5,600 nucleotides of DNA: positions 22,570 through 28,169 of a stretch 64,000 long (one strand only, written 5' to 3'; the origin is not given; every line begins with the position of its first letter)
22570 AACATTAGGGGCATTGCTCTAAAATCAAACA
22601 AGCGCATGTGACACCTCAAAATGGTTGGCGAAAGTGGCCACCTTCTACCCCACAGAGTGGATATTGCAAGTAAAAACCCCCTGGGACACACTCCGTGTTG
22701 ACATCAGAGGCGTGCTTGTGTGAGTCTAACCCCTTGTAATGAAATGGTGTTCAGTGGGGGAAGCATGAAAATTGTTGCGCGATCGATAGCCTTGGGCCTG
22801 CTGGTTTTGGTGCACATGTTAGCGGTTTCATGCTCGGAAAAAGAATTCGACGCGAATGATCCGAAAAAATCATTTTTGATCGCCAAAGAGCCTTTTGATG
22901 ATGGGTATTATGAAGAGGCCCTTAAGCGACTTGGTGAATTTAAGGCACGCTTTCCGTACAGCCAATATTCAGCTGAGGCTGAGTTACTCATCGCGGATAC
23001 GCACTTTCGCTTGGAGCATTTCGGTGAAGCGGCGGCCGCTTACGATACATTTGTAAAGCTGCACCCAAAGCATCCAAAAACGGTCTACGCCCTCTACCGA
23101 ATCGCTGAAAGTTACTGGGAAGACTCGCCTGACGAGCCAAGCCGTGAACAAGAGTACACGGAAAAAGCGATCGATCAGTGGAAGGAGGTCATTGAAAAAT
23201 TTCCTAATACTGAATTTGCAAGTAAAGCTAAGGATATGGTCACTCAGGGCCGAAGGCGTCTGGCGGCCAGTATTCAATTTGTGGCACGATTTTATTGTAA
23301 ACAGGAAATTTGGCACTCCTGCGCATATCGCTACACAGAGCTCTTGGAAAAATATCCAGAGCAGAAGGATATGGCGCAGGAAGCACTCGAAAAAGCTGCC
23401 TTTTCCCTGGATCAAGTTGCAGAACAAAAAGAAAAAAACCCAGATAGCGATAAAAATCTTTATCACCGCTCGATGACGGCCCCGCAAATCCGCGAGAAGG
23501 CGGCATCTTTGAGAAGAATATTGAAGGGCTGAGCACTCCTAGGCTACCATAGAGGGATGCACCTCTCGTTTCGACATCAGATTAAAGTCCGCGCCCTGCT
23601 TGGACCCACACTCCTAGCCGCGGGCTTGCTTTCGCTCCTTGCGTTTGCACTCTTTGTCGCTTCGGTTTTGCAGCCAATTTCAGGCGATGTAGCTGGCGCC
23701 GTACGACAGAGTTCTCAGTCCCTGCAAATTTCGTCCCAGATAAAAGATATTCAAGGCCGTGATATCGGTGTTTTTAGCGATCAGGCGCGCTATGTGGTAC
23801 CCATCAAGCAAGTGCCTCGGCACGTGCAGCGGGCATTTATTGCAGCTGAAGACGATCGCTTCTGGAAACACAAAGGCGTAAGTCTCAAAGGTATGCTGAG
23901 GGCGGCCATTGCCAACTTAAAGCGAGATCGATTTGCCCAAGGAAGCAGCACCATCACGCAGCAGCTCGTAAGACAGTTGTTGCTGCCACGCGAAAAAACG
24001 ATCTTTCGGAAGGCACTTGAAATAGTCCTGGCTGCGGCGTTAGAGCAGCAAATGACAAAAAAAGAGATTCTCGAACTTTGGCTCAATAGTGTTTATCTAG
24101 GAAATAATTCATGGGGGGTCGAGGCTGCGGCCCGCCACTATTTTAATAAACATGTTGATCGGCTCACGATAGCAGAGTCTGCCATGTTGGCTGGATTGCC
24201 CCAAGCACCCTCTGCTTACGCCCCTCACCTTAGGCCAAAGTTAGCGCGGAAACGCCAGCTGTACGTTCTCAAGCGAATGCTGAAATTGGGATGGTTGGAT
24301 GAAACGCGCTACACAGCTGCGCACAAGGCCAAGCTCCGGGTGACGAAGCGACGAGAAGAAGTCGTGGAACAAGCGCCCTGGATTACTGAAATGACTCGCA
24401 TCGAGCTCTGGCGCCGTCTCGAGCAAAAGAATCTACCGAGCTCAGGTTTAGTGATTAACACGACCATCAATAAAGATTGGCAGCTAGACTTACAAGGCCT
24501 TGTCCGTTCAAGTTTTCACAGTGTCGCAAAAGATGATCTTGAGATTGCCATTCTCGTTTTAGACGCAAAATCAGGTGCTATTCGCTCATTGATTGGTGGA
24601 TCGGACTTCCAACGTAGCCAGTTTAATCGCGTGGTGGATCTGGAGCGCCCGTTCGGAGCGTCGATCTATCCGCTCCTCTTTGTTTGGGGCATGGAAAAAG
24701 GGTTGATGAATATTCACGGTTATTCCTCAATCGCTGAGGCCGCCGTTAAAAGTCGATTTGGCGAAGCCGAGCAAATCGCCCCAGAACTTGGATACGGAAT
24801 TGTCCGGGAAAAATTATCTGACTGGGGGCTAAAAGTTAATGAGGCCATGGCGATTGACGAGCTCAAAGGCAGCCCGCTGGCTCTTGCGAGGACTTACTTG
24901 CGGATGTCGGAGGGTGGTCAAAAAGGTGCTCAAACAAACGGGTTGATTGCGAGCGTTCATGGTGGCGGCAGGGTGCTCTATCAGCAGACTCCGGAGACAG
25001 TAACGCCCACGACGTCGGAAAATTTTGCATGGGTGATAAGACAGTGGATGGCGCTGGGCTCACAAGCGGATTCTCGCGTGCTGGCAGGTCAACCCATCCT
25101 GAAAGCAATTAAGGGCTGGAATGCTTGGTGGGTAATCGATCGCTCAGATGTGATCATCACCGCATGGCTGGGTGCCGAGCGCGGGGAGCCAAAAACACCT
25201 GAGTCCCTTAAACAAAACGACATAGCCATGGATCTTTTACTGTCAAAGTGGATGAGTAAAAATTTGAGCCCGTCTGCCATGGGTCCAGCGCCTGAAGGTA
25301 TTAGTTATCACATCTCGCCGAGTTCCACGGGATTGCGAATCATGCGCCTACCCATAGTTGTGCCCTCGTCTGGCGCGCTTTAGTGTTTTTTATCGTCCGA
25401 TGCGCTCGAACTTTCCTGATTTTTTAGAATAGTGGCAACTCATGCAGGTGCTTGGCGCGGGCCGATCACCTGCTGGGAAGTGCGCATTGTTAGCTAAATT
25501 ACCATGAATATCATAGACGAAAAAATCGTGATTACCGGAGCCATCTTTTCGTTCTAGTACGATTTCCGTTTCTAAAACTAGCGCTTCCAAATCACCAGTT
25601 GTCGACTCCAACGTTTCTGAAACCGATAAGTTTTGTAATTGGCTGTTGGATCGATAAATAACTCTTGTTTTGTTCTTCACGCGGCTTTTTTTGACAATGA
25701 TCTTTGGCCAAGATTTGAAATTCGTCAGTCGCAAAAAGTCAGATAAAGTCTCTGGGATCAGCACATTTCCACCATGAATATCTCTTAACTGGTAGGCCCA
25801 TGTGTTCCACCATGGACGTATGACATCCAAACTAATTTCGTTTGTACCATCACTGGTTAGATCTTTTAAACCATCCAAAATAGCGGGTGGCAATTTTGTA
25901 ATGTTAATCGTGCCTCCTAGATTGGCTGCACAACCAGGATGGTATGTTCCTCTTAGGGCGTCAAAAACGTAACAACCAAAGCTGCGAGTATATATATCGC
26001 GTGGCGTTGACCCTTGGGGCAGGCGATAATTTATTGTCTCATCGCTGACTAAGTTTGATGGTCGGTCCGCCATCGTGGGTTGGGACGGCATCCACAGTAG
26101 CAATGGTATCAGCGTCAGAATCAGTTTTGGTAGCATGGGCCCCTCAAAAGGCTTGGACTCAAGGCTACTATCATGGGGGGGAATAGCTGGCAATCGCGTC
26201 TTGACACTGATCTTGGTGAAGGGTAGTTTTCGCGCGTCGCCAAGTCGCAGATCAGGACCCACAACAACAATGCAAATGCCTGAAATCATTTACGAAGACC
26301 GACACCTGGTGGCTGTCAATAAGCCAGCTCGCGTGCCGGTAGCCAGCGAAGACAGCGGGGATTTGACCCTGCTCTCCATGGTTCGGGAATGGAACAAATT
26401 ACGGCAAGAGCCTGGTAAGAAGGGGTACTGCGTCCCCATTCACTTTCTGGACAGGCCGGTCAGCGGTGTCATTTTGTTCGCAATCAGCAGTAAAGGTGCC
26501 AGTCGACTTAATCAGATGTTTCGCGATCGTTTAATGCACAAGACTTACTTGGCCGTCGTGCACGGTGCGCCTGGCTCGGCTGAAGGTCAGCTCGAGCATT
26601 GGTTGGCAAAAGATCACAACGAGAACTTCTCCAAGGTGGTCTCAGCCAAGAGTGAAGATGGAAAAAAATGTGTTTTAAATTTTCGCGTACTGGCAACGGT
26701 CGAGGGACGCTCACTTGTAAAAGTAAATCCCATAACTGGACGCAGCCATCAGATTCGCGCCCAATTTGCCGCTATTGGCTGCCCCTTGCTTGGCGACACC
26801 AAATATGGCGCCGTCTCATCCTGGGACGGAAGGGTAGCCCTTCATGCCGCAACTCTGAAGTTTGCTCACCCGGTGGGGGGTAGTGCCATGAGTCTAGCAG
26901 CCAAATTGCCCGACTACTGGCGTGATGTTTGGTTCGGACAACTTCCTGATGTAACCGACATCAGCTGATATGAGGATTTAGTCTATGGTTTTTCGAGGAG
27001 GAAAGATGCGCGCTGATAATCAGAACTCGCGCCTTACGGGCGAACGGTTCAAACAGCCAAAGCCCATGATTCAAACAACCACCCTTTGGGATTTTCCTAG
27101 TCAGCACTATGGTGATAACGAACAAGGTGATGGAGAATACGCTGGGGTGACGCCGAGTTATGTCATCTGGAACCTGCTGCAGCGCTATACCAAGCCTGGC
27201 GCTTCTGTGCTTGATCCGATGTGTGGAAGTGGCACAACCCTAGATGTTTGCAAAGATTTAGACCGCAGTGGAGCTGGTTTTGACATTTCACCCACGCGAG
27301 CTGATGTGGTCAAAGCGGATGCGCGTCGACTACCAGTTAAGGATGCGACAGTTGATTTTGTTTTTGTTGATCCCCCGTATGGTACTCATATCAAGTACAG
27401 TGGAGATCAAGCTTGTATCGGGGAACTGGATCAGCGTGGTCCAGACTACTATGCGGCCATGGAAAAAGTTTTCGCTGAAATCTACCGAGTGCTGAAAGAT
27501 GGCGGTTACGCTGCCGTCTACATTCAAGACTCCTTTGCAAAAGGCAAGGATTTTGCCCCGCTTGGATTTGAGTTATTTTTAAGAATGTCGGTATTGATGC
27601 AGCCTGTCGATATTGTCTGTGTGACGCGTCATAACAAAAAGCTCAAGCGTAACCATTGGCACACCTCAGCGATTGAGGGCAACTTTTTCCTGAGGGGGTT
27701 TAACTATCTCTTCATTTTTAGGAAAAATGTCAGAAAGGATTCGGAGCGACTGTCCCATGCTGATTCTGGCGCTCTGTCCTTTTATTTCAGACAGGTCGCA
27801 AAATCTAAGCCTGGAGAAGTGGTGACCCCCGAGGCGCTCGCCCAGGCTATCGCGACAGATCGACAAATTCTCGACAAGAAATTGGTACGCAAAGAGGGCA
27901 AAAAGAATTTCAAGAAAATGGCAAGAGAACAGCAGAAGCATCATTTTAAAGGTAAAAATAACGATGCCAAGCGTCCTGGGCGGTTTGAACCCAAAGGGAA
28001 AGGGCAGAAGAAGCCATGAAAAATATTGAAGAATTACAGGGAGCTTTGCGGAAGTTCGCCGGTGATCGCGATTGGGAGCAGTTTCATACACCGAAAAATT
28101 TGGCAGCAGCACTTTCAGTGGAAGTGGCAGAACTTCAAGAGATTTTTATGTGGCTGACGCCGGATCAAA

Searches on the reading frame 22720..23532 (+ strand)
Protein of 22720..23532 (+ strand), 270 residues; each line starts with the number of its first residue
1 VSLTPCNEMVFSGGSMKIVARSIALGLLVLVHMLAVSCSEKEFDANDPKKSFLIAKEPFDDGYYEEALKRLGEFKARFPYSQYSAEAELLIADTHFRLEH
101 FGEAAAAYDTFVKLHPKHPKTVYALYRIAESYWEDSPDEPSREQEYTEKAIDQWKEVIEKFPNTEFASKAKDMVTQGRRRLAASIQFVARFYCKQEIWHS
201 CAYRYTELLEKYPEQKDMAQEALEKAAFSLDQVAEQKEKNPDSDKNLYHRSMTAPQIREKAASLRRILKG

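Call 111: search_protein_families(library=pfam, proteins=[window:22720-23532:+], max_evalue=0.00001)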
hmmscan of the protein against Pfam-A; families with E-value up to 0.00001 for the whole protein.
window:22720-23532:+ (270 aa): 3 families
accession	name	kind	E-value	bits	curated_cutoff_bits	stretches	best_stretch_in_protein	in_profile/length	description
PF13525.12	YfiO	-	5.2e-31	108.4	25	1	46-233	3-191/203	Outer membrane lipoprotein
PF13512.12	TPR_18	-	2e-16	60.9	21.9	1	46-172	8-143/145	Tetratricopeptide repeat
PF13174.12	TPR_6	-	7.4e-09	36.1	26.3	0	123-164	1-33/33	Tetratricopeptide repeat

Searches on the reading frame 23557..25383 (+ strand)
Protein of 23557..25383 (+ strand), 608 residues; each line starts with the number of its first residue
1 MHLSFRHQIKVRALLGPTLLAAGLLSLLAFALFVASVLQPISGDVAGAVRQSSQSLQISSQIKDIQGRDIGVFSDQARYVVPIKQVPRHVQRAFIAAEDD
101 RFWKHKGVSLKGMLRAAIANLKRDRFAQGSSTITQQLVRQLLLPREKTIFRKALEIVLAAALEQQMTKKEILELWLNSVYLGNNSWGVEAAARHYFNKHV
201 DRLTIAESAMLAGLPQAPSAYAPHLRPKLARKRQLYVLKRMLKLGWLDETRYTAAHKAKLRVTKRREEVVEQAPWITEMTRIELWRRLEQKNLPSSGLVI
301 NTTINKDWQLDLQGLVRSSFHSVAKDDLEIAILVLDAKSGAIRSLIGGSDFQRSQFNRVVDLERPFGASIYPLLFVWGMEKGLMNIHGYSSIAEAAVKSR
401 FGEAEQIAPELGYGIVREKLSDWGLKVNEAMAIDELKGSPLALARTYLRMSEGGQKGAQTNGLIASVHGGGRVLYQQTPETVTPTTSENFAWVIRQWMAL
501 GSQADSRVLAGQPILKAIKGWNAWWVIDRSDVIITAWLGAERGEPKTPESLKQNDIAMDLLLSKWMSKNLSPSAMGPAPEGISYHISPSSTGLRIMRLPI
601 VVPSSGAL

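Call 31: search_protein_families(library=pfam, proteins=[window:23557-25383:+], max_evalue=0.001)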
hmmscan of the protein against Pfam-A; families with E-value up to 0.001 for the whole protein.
window:23557-25383:+ (608 aa): 1 family
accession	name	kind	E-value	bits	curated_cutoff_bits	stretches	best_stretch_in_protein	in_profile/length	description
PF00912.28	Transgly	-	1.4e-63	214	27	1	69-241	4-177/178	Transglycosylase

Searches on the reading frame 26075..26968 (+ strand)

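Call 111: search_protein_families(library=pfam, proteins=[window:26075-26968:+], max_evalue=0.00001)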
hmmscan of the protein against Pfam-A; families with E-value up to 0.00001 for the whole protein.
window:26075-26968:+ (297 aa): 1 family
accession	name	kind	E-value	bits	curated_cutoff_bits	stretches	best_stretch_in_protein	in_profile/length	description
PF00849.27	PseudoU_synth_2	-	4.2e-33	115.2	26.8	1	77-233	1-152/152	RNA pseudouridylate synthase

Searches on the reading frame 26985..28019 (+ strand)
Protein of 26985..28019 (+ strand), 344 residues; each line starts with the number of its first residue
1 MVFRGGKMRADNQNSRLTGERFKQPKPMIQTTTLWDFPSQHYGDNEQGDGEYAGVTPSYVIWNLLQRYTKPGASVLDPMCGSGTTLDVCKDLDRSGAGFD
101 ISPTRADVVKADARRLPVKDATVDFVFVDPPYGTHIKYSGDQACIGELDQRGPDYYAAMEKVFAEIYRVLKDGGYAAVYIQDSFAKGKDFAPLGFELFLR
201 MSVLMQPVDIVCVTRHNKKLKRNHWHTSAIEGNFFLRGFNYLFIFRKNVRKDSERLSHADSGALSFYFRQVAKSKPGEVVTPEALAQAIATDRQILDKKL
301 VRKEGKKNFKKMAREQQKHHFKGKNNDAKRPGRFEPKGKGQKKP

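Call 111: search_protein_families(library=pfam, proteins=[window:26985-28019:+], max_evalue=0.00001)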
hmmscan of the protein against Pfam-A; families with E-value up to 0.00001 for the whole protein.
window:26985-28019:+ (344 aa): 3 families
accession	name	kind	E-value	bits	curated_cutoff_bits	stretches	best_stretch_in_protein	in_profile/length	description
PF01555.25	N6_N4_Mtase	-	9.3e-25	88.3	26.7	2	30-109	139-219/221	DNA methylase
PF08241.18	Methyltransf_11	-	2.3e-07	31.8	21.2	0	77-128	2-66/95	Methyltransferase domain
PF01170.24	UPF0020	-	5.2e-07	30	22.3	0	70-85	27-42/197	RMKL-like, methyltransferase domain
